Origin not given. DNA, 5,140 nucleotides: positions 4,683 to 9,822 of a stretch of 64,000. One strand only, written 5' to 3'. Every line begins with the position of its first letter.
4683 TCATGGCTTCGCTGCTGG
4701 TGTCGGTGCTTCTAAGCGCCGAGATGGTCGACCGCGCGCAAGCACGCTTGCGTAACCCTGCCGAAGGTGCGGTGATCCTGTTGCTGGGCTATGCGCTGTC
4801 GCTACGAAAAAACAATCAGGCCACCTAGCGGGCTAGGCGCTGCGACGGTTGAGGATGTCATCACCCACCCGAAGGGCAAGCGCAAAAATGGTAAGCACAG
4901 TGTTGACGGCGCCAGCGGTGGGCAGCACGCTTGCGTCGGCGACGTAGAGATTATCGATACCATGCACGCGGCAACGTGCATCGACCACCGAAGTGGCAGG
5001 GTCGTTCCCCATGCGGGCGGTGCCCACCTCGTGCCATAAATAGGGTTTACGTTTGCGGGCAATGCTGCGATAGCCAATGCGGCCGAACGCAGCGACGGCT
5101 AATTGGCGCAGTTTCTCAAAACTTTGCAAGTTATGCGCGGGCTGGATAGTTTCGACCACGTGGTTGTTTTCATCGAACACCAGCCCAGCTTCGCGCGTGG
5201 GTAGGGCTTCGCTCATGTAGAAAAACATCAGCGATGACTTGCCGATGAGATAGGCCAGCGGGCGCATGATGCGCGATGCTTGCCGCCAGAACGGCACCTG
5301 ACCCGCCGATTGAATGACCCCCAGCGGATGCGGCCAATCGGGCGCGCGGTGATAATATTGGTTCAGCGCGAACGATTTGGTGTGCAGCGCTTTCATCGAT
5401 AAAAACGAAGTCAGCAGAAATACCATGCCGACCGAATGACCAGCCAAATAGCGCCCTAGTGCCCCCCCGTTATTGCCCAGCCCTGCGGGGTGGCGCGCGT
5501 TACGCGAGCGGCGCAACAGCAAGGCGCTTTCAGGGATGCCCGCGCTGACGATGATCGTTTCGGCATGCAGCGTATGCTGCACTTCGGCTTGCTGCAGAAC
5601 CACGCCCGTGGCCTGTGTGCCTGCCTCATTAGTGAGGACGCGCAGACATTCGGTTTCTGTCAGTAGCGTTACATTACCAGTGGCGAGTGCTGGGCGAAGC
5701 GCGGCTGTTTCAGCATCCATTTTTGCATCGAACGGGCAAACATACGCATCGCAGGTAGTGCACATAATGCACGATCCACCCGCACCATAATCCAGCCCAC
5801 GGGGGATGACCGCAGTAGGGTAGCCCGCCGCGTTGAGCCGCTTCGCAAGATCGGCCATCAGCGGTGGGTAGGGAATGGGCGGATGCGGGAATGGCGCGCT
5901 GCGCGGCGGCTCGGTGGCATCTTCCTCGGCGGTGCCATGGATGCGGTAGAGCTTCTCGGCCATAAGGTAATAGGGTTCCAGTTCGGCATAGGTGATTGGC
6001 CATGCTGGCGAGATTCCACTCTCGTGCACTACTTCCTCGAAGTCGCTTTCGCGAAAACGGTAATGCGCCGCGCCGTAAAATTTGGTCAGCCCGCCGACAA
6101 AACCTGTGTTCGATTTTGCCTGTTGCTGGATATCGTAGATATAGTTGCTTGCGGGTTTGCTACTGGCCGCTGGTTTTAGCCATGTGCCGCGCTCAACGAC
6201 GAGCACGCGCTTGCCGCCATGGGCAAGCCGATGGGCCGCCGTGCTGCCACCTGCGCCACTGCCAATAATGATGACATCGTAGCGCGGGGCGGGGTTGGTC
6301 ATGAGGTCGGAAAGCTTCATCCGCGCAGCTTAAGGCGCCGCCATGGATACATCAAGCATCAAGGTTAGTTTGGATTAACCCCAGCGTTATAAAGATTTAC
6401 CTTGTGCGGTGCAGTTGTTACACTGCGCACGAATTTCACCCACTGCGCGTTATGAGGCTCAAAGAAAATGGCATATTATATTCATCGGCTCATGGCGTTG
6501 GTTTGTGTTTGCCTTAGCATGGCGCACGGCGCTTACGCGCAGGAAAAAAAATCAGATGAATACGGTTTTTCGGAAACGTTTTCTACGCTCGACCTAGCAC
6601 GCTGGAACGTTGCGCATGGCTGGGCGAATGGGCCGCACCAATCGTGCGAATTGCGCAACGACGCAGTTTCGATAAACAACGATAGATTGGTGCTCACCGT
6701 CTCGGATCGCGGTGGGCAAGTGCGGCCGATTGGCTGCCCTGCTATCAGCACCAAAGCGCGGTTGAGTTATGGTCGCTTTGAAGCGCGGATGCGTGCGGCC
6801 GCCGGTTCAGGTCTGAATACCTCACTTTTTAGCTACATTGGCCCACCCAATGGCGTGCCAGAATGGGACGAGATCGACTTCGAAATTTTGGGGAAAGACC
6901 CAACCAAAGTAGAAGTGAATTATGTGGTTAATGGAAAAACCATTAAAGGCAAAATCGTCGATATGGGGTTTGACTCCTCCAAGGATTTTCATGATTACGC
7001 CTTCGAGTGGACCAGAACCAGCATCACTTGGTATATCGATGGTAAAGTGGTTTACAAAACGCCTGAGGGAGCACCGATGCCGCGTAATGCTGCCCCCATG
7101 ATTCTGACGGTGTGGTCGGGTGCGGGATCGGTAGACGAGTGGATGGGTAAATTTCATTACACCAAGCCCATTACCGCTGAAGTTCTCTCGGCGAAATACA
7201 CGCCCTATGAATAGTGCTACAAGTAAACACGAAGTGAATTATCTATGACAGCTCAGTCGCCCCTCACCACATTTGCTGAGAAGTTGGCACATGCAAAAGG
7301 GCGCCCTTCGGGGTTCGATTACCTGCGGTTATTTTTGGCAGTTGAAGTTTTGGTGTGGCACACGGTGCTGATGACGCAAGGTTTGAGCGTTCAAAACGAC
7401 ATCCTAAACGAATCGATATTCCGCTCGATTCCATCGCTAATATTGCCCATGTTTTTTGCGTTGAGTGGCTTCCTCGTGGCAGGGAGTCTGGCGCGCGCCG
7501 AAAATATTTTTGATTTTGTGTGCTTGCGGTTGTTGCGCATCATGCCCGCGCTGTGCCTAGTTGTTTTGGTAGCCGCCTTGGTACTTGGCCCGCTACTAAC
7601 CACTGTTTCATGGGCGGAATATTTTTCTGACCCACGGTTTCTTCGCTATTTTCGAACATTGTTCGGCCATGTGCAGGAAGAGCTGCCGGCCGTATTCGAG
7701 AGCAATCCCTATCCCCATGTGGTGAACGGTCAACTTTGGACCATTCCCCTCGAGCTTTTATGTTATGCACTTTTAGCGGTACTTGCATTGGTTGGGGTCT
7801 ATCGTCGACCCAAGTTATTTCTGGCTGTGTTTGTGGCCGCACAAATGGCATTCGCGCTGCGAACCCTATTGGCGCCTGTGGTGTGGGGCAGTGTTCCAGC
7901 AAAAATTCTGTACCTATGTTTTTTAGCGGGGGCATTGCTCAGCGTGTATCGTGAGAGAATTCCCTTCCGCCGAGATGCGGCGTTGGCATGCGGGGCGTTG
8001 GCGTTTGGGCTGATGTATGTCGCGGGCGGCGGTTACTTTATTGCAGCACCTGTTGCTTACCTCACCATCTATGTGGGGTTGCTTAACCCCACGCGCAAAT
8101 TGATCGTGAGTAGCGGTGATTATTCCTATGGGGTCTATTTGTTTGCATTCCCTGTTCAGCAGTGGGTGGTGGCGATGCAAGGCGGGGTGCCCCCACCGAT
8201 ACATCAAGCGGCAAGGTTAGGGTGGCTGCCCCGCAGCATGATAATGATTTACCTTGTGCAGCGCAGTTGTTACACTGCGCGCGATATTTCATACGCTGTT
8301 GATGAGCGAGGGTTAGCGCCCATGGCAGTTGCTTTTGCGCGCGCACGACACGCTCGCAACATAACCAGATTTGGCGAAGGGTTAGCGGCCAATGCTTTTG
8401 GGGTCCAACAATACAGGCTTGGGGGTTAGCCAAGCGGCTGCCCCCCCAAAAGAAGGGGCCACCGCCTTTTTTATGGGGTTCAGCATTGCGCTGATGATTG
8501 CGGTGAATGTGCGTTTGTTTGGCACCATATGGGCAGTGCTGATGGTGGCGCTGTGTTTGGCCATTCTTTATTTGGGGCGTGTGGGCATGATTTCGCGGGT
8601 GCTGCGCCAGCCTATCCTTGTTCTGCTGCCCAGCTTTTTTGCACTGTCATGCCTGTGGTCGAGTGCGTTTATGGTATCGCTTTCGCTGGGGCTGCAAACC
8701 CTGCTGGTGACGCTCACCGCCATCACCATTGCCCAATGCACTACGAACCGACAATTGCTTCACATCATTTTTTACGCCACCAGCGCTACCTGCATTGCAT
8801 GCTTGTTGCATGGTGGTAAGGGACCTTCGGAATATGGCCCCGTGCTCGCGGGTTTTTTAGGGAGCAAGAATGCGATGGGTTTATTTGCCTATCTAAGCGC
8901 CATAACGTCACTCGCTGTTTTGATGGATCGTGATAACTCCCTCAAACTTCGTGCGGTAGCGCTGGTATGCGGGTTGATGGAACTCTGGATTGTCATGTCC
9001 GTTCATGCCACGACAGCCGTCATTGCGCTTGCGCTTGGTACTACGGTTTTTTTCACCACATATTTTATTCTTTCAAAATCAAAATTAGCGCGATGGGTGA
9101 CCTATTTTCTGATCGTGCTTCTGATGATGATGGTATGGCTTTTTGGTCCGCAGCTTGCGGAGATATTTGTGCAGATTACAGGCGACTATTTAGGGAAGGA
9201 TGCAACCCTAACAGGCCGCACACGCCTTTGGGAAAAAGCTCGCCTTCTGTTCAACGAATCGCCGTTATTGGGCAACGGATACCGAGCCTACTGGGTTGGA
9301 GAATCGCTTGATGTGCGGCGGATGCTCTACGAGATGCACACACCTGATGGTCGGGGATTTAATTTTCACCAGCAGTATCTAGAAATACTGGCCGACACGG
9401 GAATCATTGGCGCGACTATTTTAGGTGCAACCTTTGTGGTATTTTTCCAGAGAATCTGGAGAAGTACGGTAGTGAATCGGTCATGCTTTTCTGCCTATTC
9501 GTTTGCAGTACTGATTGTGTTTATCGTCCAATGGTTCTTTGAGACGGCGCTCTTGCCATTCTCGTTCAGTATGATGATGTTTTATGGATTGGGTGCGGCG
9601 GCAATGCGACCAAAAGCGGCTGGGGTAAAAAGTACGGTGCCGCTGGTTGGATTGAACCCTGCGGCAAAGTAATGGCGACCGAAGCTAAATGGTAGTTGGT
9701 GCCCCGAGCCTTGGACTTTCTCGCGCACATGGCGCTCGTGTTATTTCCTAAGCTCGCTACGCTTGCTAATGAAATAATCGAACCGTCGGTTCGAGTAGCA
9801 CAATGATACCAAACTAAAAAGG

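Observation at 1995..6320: Candidate polyprenyl-phospho-pentose donor pathway with a fused phosphatase, a GT-C transferase and a GMC flavoprotein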

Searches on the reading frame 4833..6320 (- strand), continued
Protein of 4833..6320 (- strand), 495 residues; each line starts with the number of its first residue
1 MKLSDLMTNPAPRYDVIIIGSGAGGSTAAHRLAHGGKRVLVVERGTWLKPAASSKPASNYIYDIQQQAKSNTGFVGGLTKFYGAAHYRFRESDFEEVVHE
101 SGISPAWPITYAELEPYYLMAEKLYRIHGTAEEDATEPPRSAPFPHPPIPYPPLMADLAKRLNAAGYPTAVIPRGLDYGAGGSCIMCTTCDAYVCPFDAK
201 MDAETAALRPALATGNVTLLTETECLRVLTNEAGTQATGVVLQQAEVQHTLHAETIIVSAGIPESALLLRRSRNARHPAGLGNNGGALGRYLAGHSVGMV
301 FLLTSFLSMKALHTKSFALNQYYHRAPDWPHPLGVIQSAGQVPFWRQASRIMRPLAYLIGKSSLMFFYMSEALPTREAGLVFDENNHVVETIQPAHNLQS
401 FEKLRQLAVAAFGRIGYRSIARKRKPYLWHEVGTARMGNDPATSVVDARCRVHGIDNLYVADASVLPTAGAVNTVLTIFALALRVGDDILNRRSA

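Call 63: find_related_loci(query=A4, collection=metagenome_contigs, flank=8000)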
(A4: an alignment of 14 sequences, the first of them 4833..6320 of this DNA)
Query A4 (495 aa) in metagenome_contigs; peptide patterns used: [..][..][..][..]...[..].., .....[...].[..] (x = any residue, [..] = any of these).
600 stretches matched a pattern (row limit reached: there are more); 289 encode a relative of the query (tblastn E <= 1e-3); the best 80 are kept; 80 distinct loci.
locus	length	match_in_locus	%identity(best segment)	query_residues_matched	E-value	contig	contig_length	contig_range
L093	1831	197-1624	52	14-489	5e-175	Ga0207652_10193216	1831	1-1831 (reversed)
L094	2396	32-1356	58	53-495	2e-145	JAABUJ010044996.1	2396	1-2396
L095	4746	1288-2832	40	14-492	9e-102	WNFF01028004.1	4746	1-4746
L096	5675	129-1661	40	14-492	6e-101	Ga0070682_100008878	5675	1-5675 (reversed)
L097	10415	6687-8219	39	13-492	1e-97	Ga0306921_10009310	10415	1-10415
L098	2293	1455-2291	54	13-289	5e-100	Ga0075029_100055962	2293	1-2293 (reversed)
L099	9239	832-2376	38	14-495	2e-94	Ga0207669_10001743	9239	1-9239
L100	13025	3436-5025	37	6-494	3e-94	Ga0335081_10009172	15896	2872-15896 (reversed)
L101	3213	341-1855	37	14-492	3e-95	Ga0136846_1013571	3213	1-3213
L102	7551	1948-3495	37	11-492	9e-94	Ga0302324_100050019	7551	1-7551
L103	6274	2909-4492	37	6-494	5e-93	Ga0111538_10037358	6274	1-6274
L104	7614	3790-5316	38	9-492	3e-90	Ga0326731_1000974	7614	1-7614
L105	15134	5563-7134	37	2-492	2e-89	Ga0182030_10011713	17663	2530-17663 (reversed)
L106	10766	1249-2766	38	14-492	8e-89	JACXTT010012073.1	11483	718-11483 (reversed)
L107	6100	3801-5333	38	14-492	8e-89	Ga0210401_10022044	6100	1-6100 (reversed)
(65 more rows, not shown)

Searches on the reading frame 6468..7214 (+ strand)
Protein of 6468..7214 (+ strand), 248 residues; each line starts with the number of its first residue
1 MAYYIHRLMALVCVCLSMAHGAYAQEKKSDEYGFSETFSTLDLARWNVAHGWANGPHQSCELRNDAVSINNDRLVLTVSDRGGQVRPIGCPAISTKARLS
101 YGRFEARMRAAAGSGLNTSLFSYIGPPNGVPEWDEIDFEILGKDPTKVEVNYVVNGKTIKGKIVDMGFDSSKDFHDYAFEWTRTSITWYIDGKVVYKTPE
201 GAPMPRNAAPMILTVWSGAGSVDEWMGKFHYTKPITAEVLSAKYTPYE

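Call 3: search_protein_families(library=pfam, proteins=[window:6468-7214:+], max_evalue=0.01)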
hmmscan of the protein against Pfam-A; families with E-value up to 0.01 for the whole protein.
window:6468-7214:+ (248 aa): 1 family
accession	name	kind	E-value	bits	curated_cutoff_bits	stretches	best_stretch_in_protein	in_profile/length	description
PF00722.28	Glyco_hydro_16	-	2.8e-34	118.5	22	1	57-227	4-167/175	Glycosyl hydrolases family 16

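Call 4: search_protein_families(library=ncbifam, proteins=[window:6468-7214:+], max_evalue=0.01)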
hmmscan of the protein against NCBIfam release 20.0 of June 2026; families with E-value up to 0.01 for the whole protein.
window:6468-7214:+ (248 aa): 4 families
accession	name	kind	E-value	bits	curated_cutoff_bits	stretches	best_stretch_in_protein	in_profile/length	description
NF052392.1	BetGlycExoK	equivalog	1.9e-65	220.9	350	1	9-245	10-244/261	endo-1,3-1,4-beta-glycanase ExoK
NF047856.1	BGlucanaseBglS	equivalog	8.6e-63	212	300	1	11-246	4-236/237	beta-glucanase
NF041449.1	K_carrageenase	equivalog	7.5e-08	31.9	350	1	164-199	194-229/283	kappa-carrageenase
NF052454.1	BtaGlycanEglC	equivalog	5.4e-06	25.6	700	1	100-205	316-420/459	endo-1,3-1,4-beta-glycanase EglC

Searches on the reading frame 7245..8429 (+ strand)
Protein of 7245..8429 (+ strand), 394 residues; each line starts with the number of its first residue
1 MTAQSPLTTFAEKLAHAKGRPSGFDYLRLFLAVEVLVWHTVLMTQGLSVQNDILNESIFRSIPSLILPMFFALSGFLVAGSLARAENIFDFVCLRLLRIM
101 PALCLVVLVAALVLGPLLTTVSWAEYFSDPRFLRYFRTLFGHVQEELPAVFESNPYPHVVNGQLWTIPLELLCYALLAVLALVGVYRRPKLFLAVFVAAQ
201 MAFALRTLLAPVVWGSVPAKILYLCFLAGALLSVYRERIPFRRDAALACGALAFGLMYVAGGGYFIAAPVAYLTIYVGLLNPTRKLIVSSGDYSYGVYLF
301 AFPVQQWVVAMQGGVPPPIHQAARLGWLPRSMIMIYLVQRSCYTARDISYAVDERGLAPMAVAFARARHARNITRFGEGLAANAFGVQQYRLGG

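Call 3: search_protein_families(library=pfam, proteins=[window:7245-8429:+], max_evalue=0.01)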
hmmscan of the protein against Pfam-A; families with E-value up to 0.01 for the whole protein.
window:7245-8429:+ (394 aa): 1 family
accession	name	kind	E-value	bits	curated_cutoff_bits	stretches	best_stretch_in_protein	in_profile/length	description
PF01757.29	Acyl_transf_3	-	1.3e-23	84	31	1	23-314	3-299/326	Acyltransferase domain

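Call 4: search_protein_families(library=ncbifam, proteins=[window:7245-8429:+], max_evalue=0.01)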
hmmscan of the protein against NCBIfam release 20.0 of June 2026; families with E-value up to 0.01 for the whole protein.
window:7245-8429:+ (394 aa): 0 families

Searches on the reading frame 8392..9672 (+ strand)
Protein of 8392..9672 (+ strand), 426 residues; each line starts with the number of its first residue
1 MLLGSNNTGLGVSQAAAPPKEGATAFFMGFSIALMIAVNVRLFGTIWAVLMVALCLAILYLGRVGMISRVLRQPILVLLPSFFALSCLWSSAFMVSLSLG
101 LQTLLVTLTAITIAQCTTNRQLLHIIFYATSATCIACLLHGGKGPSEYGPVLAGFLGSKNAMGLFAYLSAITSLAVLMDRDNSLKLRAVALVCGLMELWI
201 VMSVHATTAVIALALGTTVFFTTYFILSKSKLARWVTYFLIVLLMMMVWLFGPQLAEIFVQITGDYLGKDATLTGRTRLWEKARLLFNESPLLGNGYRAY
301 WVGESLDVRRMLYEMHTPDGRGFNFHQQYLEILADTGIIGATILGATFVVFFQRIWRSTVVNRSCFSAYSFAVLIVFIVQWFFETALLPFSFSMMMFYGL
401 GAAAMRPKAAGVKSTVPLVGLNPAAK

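Call 3: search_protein_families(library=pfam, proteins=[window:8392-9672:+], max_evalue=0.01)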
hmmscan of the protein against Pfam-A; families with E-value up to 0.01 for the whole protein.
window:8392-9672:+ (426 aa): 1 family
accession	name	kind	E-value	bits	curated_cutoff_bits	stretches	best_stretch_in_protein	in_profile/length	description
PF04932.20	Wzy_C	-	1.6e-15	57.7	31.7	1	199-344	8-148/149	O-Antigen ligase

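Call 4: search_protein_families(library=ncbifam, proteins=[window:8392-9672:+], max_evalue=0.01)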
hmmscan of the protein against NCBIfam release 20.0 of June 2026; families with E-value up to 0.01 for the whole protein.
window:8392-9672:+ (426 aa): 0 families
